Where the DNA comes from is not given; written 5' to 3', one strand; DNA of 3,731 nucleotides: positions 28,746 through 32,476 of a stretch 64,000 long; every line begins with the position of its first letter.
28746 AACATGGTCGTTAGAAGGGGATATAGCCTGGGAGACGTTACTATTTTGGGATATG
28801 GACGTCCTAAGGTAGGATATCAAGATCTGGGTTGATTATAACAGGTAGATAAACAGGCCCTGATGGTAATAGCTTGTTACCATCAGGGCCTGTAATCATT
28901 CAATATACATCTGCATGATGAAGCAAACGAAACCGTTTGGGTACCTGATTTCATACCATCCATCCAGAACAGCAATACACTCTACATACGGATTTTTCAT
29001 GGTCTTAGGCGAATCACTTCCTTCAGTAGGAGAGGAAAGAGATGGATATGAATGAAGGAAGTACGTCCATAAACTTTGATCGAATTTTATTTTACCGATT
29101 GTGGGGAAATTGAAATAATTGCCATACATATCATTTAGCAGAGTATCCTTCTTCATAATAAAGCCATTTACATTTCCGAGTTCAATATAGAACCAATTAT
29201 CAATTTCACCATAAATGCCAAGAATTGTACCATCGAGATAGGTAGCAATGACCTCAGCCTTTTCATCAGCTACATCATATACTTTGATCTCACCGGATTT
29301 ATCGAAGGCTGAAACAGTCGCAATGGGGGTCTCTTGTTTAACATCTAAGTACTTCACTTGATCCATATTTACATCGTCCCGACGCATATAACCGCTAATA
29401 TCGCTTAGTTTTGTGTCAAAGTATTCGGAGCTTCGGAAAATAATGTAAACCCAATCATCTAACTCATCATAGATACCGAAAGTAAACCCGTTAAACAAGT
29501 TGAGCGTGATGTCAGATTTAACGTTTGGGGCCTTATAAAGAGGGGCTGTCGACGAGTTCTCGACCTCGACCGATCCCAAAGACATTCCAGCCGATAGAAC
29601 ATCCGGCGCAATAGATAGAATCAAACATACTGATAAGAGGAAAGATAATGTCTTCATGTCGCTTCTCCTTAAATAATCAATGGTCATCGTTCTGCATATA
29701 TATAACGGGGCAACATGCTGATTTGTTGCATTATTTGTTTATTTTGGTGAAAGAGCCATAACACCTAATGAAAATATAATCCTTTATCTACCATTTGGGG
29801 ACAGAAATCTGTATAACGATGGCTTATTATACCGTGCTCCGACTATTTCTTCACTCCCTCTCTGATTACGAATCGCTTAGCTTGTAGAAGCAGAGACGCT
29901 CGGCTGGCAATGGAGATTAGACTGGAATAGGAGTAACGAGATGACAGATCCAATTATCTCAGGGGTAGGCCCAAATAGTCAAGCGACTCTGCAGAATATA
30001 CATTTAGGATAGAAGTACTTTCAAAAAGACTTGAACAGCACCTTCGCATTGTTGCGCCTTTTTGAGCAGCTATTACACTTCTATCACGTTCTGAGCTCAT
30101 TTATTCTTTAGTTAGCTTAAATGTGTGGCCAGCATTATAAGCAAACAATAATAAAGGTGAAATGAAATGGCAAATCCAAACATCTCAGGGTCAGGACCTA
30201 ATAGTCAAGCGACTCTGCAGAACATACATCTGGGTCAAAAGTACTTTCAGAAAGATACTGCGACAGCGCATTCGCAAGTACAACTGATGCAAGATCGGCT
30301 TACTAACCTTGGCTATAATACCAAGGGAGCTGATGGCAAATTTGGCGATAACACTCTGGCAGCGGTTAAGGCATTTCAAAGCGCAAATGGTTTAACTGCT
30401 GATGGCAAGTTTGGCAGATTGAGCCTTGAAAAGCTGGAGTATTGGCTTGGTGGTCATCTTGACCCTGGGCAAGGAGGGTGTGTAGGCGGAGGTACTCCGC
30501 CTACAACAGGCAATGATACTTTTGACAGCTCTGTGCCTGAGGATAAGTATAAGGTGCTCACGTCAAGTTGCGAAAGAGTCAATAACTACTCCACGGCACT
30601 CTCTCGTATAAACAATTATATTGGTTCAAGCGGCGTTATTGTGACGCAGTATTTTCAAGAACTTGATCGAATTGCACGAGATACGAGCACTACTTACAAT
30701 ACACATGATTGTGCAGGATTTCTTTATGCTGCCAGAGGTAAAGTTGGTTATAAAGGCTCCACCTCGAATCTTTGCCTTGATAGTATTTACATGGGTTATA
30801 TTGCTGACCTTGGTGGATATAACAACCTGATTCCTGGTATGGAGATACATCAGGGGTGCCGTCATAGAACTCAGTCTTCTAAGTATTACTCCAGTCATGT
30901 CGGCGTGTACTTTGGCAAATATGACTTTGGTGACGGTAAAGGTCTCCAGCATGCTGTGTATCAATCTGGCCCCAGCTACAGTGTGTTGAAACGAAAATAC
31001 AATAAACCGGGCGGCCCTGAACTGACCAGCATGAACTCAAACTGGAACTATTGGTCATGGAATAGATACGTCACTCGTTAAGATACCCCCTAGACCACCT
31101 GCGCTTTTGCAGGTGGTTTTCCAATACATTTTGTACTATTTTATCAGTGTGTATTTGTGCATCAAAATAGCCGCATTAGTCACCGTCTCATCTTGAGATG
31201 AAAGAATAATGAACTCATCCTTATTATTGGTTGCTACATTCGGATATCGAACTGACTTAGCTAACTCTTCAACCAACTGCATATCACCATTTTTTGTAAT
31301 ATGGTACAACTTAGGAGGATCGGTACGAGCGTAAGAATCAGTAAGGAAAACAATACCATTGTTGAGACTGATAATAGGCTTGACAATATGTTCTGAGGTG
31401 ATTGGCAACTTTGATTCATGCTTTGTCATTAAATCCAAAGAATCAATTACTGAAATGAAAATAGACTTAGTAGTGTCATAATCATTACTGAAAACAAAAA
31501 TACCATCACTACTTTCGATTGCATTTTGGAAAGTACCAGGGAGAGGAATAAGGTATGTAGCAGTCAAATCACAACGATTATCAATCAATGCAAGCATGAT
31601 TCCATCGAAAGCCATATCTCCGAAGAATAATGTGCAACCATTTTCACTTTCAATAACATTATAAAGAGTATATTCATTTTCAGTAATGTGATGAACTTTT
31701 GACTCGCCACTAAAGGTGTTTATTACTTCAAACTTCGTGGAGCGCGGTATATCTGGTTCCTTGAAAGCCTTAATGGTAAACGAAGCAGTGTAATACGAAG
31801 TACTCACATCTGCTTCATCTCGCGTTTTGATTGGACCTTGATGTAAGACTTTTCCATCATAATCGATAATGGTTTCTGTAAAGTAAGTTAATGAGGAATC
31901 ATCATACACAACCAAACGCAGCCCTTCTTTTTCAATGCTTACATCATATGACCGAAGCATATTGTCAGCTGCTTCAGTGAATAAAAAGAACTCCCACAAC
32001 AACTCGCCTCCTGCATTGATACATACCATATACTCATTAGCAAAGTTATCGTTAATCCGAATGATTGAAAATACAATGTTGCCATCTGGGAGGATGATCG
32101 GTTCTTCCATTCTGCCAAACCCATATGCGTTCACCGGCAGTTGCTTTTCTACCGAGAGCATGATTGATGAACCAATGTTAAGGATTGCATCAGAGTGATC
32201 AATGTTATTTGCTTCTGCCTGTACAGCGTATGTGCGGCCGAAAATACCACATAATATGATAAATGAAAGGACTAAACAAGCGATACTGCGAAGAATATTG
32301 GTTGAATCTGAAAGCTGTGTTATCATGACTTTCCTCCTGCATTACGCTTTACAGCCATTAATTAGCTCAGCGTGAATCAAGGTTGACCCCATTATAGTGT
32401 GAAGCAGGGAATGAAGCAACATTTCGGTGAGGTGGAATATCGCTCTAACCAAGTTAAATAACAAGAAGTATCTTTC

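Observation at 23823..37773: Five tail-to-tail pairs of a leaderless cell-wall hydrolase and a signal-peptide-bearing (mostly SH3b-repeat) partner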

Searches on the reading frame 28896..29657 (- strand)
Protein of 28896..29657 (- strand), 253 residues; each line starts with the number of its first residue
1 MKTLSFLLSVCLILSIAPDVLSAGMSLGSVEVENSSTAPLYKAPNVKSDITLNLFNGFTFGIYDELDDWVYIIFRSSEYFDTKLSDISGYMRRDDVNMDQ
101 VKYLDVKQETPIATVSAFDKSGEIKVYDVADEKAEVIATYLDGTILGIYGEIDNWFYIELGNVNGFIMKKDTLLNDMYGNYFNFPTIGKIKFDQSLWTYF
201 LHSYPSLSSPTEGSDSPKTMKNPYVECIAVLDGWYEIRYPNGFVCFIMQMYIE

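Call 3: search_protein_families(library=pfam, proteins=[window:28896-29657:-], max_evalue=0.1)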
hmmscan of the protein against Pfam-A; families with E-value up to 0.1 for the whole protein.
window:28896-29657:- (253 aa): 2 families
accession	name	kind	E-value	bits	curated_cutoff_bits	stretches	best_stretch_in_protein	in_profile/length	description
PF06347.19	SH3_4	-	6.4e-07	29.5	24.1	0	120-169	1-51/56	Bacterial SH3 domain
PF08239.17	SH3_3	-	2.8e-06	27.9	27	0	126-167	5-48/54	Bacterial SH3 domain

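Call 64: search_protein_families(library=ncbifam, proteins=[window:28896-29657:-], max_evalue=0.01)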
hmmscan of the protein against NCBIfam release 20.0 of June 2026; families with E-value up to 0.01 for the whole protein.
window:28896-29657:- (253 aa): 1 family
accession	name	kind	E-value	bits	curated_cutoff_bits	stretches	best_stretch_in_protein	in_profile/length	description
TIGR03900.1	prc_long_Delta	hypoth_equivalog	0.006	14.6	660.95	1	118-163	794-839/973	MXAN_5808 family serine peptidase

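Call 86: search_protein_families(library=phrogs, proteins=[window:28896-29657:-], max_evalue=0.001)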
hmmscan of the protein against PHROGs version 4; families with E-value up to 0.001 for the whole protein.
window:28896-29657:- (253 aa): 0 families

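Call 87: search_protein_families(library=padloc, proteins=[window:28896-29657:-], max_evalue=0.001)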
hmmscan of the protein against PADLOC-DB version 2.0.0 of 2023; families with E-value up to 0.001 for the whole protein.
window:28896-29657:- (253 aa): 0 families

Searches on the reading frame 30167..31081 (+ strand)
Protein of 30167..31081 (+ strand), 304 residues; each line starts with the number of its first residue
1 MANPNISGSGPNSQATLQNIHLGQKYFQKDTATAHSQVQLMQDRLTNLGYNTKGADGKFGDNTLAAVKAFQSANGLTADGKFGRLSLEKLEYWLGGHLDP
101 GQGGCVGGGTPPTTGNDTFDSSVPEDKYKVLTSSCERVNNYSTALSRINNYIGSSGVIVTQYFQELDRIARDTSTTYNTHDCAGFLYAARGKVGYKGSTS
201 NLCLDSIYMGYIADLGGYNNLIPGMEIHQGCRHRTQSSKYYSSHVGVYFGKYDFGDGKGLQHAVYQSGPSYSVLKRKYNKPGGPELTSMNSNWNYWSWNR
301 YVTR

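Call 3: search_protein_families(library=pfam, proteins=[window:30167-31081:+], max_evalue=0.1)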
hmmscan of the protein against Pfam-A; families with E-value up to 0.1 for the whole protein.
window:30167-31081:+ (304 aa): 3 families
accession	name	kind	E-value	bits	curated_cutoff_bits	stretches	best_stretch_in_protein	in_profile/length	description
PF01471.23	PG_binding_1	-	4e-16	59.4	23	1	35-90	2-57/57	Putative peptidoglycan binding domain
PF08823.16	PG_binding_2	-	0.00067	20.3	21.1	1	29-74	9-54/74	Putative peptidoglycan binding domain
PF09374.15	PG_binding_3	-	0.0021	18.6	24.6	1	38-71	3-35/76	Predicted Peptidoglycan domain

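Call 64: search_protein_families(library=ncbifam, proteins=[window:30167-31081:+], max_evalue=0.01)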
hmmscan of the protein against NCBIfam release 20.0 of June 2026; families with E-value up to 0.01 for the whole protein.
window:30167-31081:+ (304 aa): 7 families
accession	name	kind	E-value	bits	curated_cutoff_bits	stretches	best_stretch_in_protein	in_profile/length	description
TIGR02869.1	spore_SleB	equivalog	6.1e-10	39.3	236.5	1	35-104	13-69/201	spore cortex-lytic enzyme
NF052336.1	PdgHdaseHSB100310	equivalog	9.2e-07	28.5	500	1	38-89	194-245/316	peptidoglycan hydrolase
NF052377.1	lmo1851_S41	exception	1.4e-05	24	725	1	30-82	385-437/468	lmo1851 family serine protease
NF052335.1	PdgHdaseHSB129560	equivalog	3e-05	23.5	500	1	37-84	208-255/330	peptidoglycan hydrolase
TIGR03979.1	His_Ser_Rich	equivalog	4.3e-05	23.6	121.65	1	30-88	126-184/190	His-Xaa-Ser repeat protein HxsA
NF004786.0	PRK06132.1-3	equivalog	6.6e-05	21.9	329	1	34-81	219-266/418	hypothetical protein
NF038080.1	PG_bind_siph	domain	0.00085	19.6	55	1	23-90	3-74/76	peptidoglycan-binding protein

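Call 65: search_solved_structures(query=window:30167-31081:+, max_evalue=1)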
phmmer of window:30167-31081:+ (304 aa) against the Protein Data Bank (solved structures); distinct sequences matched with E-value up to 1: 13.
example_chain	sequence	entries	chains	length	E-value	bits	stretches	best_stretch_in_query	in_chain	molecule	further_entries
5tv7_A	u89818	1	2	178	4.9e-05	25.9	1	35-90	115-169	Putative peptidoglycan-binding/hydrolysing protein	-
4lpq_A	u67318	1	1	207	0.00034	23.1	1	35-85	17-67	ErfK/YbiS/YcfS/YnhG family protein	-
4xxt_A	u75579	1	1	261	0.00071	22.1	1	33-84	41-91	Fusion of predicted Zn-dependent amidase/peptidase (Cell wall hydrolase/DD-carboxypeptidas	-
1lbu_A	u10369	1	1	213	0.0015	21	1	54-90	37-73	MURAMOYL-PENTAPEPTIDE CARBOXYPEPTIDASE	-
6tci_A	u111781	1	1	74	0.017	17.5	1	37-86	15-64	Spore cortex-lytic enzyme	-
7qvd_A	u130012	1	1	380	0.029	16.8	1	39-90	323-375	Lytic murein transglycosylase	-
7rum_A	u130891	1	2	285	0.053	15.9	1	34-84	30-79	Endolysin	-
3bkh_A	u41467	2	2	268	0.06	15.8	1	39-86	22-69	lytic transglycosylase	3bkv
9xps_S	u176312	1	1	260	0.062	15.7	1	39-86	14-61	Endolysin gp144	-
4fet_B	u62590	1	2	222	0.094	15.1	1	38-90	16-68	Spore cortex-lytic enzyme prepeptide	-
4nso_A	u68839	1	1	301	0.16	14.4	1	35-73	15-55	Effector protein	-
8da2_A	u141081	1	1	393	0.38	13.1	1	46-84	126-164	L,D-transpeptidase family protein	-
5bmq_A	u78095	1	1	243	0.75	12.2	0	43-91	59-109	ErfK/YbiS/YcfS/YnhG family protein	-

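Call 86: search_protein_families(library=phrogs, proteins=[window:30167-31081:+], max_evalue=0.001)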
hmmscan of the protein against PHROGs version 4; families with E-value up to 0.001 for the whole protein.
window:30167-31081:+ (304 aa): 5 families
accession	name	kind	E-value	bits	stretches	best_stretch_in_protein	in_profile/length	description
phrog_1493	-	lysis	1e-15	58.9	1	22-99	233-314/394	endolysin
phrog_2649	-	lysis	2.5e-13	51.5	1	33-94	179-239/261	endolysin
phrog_1224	-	head and packaging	7.5e-10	39.6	1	35-88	10-62/438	endolysin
phrog_17214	-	lysis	8.3e-08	33.2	1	33-93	249-315/322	endolysin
phrog_1512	-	lysis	0.0001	23.4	1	28-93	178-245/314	endolysin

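Call 87: search_protein_families(library=padloc, proteins=[window:30167-31081:+], max_evalue=0.001)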
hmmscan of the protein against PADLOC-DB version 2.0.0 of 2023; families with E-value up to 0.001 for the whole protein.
window:30167-31081:+ (304 aa): 0 families

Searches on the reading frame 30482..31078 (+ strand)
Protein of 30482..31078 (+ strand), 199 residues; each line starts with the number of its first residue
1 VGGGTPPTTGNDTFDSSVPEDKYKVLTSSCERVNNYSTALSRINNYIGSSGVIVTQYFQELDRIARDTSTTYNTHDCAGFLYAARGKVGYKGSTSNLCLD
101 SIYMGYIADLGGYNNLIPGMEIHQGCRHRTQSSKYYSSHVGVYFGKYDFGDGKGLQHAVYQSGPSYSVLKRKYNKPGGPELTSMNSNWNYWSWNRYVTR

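Call 68: search_protein_families(library=pfam, proteins=[window:30482-31078:+], max_evalue=5)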
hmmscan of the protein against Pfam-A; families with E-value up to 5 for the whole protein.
window:30482-31078:+ (199 aa): 0 families

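Call 94: search_protein_representatives(protein=window:30482-31078:+)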
Query: 199 residues. Proteins with E-value up to 0.001 (for the whole library): 46; up to 1e-10: 32; up to 1e-30: 9. The best 46 are listed.
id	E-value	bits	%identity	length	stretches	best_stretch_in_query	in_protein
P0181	5.4e-45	169.7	49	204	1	6-198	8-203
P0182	4.3e-44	166.8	45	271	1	22-197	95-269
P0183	2.7e-41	157.6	49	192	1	14-197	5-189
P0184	9.5e-41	155.9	46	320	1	20-197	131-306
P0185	4.6e-39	150.4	45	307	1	11-198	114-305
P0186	3.4e-37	144.3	45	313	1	8-197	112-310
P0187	8.5e-35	136.4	46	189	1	55-197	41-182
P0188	5.6e-34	133.7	43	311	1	10-197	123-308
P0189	4.2e-32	127.6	41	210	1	25-197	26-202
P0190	3.3e-29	118.1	56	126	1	84-197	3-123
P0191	2.1e-25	105.7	45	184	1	29-199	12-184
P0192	1.0e-23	100.2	44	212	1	12-146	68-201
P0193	1.2e-23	100.0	43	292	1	41-197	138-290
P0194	9.2e-23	97.1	41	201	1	43-198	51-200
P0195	4.5e-20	88.3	42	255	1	2-198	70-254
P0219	3.9e-05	39.6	46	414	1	98-164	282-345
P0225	5.8e-04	35.7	35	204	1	77-191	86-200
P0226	9.2e-04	35.1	40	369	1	89-197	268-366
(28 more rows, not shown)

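Call 96: search_solved_structures(query=A7, max_evalue=10, show_alignments=1)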
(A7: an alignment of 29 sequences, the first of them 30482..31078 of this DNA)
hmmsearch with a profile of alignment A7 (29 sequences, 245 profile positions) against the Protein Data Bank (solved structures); distinct sequences matched with E-value up to 10: 5.
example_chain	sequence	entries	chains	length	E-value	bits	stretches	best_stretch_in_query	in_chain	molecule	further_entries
2k1g_A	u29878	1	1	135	0.53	13.2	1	93-210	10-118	Lipoprotein spr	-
7uro_A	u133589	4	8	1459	1.2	12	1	43-97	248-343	GEA2 isoform 1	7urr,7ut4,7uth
8ezj_A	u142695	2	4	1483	1.3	12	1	43-97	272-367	ARF guanine-nucleotide exchange factor 2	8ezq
6a0w_A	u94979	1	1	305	1.4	11.8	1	150-169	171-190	Lipase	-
8j0s_d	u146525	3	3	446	2.8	10.8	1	17-104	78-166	Multifunctional fusion protein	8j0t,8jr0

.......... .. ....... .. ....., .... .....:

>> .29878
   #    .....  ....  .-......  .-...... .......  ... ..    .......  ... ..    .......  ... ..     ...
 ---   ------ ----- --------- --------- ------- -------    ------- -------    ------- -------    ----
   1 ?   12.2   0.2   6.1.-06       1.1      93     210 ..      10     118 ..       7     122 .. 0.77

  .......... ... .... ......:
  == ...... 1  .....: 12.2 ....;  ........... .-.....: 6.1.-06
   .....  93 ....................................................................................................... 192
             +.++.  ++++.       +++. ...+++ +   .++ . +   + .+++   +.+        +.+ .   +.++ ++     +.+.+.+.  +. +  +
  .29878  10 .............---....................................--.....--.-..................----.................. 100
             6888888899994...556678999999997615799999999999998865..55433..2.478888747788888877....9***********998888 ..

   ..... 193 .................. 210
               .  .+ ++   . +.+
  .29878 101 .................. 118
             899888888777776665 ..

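Call 98: find_encoding_contigs(protein=P0219, flank=4000, max_places=3)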
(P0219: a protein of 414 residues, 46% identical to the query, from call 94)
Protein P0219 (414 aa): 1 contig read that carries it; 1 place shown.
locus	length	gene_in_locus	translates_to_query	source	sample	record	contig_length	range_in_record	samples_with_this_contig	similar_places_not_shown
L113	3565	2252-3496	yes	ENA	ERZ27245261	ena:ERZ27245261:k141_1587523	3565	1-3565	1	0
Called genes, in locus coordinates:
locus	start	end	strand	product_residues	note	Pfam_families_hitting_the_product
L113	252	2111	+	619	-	-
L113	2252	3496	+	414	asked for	PF25023:TEN_YD-shell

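Call 100: find_encoding_contigs(protein=P0226, flank=4000, max_places=3)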
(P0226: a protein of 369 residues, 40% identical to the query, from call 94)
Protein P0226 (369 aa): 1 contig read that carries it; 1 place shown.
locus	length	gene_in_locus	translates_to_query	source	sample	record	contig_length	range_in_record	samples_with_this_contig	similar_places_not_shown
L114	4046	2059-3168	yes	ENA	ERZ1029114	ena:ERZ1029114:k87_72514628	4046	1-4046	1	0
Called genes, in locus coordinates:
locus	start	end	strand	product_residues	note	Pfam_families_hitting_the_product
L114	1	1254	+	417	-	?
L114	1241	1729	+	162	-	-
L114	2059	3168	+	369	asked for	PF25023:TEN_YD-shell (weak)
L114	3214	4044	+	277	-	?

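Call 101: find_encoding_contigs(protein=P0225, flank=4000, max_places=3)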
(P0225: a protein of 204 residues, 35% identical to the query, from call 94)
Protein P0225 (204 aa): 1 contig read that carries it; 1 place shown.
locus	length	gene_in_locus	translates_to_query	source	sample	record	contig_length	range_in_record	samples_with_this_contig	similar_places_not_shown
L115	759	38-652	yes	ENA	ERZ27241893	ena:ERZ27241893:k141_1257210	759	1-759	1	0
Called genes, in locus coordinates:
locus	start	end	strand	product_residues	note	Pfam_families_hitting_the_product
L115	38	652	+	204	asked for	-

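Call 104: search_solved_structures(query=L114:3214-4044:+, max_evalue=1)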
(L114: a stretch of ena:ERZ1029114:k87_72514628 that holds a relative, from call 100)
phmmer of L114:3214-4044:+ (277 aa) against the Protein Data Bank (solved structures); distinct sequences matched with E-value up to 1: 10.
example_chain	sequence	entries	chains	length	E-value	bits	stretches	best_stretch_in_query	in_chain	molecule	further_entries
5gj3_A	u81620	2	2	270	7.2e-05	25.5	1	66-179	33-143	Periplasmic binding protein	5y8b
2r7a_A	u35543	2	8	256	0.0059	19.2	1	36-174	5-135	Bacterial heme binding protein | Periplasmic HEME binding protein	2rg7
4mo9_A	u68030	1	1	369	0.037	16.6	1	80-175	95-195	Periplasmic binding protein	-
2r79_A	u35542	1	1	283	0.051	16.2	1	89-162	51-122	Periplasmic binding protein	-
5b4z_A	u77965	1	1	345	0.091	15.3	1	89-207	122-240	ABC-type transporter, periplasmic component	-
5az3_A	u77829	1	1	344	0.099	15.2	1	90-207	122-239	ABC-type transporter, periplasmic component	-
5b51_A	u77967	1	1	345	0.14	14.8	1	90-207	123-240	ABC-type transporter, periplasmic component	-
4m7o_A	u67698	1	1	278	0.19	14.3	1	89-169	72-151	Iron-binding protein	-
5b50_A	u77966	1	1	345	0.38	13.3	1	90-186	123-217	ABC-type transporter, periplasmic component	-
1oyi_A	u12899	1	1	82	0.61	12.6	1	126-180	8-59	double-stranded RNA-binding protein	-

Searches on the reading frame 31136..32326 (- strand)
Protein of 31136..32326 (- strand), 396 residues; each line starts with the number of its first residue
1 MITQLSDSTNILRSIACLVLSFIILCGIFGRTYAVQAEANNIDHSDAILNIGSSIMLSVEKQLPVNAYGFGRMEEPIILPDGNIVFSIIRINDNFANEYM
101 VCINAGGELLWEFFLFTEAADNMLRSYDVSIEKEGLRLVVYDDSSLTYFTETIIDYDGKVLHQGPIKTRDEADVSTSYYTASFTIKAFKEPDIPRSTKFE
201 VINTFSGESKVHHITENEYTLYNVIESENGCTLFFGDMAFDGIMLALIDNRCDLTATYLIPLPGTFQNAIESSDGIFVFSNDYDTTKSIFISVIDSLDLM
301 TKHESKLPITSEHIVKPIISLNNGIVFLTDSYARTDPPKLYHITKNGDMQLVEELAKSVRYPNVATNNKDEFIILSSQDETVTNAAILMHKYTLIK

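Call 3: search_protein_families(library=pfam, proteins=[window:31136-32326:-], max_evalue=0.1)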
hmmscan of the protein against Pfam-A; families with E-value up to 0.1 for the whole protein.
window:31136-32326:- (396 aa): 0 families

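Call 36: find_homologous_proteins(query=window:31136-32326:-, max_evalue=0.001)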
Query window:31136-32326:- (396 aa): 1 proteins with E <= 0.001 among 2154 candidates.
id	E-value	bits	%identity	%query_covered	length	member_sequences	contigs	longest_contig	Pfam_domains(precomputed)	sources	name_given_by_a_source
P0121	4.2e-252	854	97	100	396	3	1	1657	-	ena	-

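Call 64: search_protein_families(library=ncbifam, proteins=[window:31136-32326:-], max_evalue=0.01)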
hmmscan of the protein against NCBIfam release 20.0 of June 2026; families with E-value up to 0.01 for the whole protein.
window:31136-32326:- (396 aa): 1 family
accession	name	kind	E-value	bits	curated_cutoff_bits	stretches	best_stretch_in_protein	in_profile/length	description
NF010147.0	PRK13623.1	equivalog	0.0052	17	117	0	87-160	22-91/115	iron-sulfur cluster insertion protein ErpA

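Call 86: search_protein_families(library=phrogs, proteins=[window:31136-32326:-], max_evalue=0.001)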
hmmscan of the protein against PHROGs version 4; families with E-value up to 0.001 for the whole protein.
window:31136-32326:- (396 aa): 0 families

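Call 87: search_protein_families(library=padloc, proteins=[window:31136-32326:-], max_evalue=0.001)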
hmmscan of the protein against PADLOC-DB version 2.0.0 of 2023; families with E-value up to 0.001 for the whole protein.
window:31136-32326:- (396 aa): 0 families
